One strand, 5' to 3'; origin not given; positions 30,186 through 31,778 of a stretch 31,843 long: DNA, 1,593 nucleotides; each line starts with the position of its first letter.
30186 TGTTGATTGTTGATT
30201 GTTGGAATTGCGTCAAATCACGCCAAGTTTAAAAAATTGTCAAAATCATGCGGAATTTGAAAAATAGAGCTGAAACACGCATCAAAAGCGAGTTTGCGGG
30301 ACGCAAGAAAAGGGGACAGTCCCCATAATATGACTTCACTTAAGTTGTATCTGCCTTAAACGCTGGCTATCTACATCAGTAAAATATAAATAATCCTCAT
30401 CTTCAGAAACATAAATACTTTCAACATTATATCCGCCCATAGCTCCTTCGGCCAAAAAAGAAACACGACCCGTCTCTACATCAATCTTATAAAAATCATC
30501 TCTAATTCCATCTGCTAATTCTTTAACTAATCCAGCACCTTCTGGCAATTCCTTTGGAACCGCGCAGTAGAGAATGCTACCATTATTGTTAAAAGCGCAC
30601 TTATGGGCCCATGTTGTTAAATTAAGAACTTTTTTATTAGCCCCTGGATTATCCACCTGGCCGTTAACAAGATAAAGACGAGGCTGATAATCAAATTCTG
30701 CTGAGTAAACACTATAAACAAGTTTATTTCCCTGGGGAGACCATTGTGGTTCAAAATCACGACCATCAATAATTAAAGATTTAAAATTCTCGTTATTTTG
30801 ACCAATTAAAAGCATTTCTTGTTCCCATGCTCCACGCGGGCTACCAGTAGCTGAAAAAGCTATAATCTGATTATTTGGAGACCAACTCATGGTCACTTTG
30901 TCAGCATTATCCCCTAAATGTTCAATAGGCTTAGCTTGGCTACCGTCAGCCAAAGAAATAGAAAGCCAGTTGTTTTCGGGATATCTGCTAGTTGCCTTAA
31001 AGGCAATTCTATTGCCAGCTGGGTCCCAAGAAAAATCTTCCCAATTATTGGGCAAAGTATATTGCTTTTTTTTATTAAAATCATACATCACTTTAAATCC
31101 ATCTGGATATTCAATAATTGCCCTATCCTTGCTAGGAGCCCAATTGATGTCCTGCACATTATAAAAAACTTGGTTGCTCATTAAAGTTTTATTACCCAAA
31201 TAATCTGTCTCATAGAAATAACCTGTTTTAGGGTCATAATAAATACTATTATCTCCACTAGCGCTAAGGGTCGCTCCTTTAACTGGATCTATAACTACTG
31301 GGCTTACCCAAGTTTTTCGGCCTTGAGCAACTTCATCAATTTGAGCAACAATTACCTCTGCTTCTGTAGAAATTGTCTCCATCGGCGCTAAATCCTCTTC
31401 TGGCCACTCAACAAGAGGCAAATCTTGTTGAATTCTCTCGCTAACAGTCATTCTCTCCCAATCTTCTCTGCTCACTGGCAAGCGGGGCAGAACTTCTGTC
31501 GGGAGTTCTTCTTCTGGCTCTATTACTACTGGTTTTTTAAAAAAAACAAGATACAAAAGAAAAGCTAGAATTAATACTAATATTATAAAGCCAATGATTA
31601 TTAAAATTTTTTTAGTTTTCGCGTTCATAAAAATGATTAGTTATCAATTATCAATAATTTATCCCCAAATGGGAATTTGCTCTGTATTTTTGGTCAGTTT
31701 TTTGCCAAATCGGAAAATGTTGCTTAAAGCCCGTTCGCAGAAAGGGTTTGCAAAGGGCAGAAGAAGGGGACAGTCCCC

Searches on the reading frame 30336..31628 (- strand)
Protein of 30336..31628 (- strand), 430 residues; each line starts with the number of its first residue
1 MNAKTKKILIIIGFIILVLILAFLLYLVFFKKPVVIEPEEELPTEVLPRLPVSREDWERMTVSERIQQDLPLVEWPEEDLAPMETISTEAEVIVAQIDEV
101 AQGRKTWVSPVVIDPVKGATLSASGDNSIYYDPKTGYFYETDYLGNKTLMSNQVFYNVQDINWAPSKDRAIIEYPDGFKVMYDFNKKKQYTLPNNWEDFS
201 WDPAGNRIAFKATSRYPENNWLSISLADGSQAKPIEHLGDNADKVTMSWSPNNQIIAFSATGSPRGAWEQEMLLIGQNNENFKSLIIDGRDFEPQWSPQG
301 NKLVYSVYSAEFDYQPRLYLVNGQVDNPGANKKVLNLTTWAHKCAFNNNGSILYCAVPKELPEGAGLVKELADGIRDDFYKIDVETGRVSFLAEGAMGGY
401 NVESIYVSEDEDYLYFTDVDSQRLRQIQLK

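Call 14: search_protein_families(library=pfam, proteins=[window:30336-31628:-])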
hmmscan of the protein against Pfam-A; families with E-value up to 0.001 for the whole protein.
window:30336-31628:- (430 aa): 2 families
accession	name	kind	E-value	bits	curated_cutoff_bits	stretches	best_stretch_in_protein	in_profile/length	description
PF07676.18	PD40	-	1.1e-05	25.6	20.9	0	248-268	15-34/38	WD40-like Beta Propeller Repeat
PF25174.1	Beta-prop_THOC3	-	0.00052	19.5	305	0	157-259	48-147/272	THOC3 beta-propeller domain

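Call 42: find_encoding_contigs(protein=window:30336-31628:-, flank=10000, max_places=4)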
Protein window:30336-31628:- (430 aa): 16 contigs read that carry it; 4 places shown.
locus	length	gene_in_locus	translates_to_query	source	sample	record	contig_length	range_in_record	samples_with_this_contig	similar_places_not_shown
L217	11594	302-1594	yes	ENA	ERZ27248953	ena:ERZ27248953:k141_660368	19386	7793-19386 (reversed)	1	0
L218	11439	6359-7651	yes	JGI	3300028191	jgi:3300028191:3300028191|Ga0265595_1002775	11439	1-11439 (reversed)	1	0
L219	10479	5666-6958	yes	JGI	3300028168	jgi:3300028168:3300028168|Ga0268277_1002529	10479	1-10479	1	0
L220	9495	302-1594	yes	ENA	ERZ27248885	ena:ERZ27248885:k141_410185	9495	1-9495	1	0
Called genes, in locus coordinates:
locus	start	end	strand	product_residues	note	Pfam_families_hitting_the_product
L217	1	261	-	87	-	?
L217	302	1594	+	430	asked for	PF07676:PD40 (faint)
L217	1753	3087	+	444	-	PF18073:Zn_ribbon_LapB, PF13481:AAA_25, PF03796:DnaB_C (weak), PF06745:ATPase, PF00004:AAA (weak), PF05362:Lon_C (weak), PF13541:ChlI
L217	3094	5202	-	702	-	PF17191:RecG_wedge, PF01336:tRNA_anti-codon, PF00270:DEAD, PF04851:ResIII, PF00271:Helicase_C, PF16203:ERCC3_RAD25_C (faint), PF19833:RecG_dom3_C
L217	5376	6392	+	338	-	-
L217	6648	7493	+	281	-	PF21088:MS_channel_1st (weak), PF00924:MS_channel_2nd, PF21082:MS_channel_3rd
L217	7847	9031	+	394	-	PF00579:tRNA-synt_1b, PF22421:SYY_C-terminal, PF01479:S4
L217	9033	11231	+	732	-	PF04932:Wzy_C, PF13424:TPR_12 (faint), PF00515:TPR_1 (faint), PF07719:TPR_2 (faint)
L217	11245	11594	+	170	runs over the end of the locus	-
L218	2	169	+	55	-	?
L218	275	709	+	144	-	PF12666:PrgI (weak)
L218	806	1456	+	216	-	PF26593:TraC-like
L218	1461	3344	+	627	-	PF01935:DUF87, PF19044:P-loop_TraG, PF12846:AAA_10, PF19044:P-loop_TraG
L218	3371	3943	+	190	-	-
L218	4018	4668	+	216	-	-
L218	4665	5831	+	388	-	PF18895:T4SS_pilin (weak)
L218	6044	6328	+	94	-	-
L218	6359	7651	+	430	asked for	PF07676:PD40 (faint)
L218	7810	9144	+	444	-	PF18073:Zn_ribbon_LapB, PF13481:AAA_25, PF03796:DnaB_C (weak), PF06745:ATPase, PF00004:AAA (weak), PF05362:Lon_C (weak), PF13541:ChlI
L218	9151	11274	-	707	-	PF17191:RecG_wedge, PF01336:tRNA_anti-codon, PF16203:ERCC3_RAD25_C (faint), PF00270:DEAD, PF04851:ResIII, PF22590:Cas3-like_C_2 (faint), PF00271:Helicase_C, PF19833:RecG_dom3_C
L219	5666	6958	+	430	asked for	PF07676:PD40 (faint)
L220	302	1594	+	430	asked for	PF07676:PD40 (faint)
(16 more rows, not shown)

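Call 71: search_protein_families(library=pfam, proteins=[L218:4018-4668:+, L218:3371-3943:+])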
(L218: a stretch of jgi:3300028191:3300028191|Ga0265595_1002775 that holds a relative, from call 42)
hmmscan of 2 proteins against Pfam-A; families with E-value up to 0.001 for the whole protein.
L218:4018-4668:+ (216 aa): 0 families

L218:3371-3943:+ (190 aa): 0 families
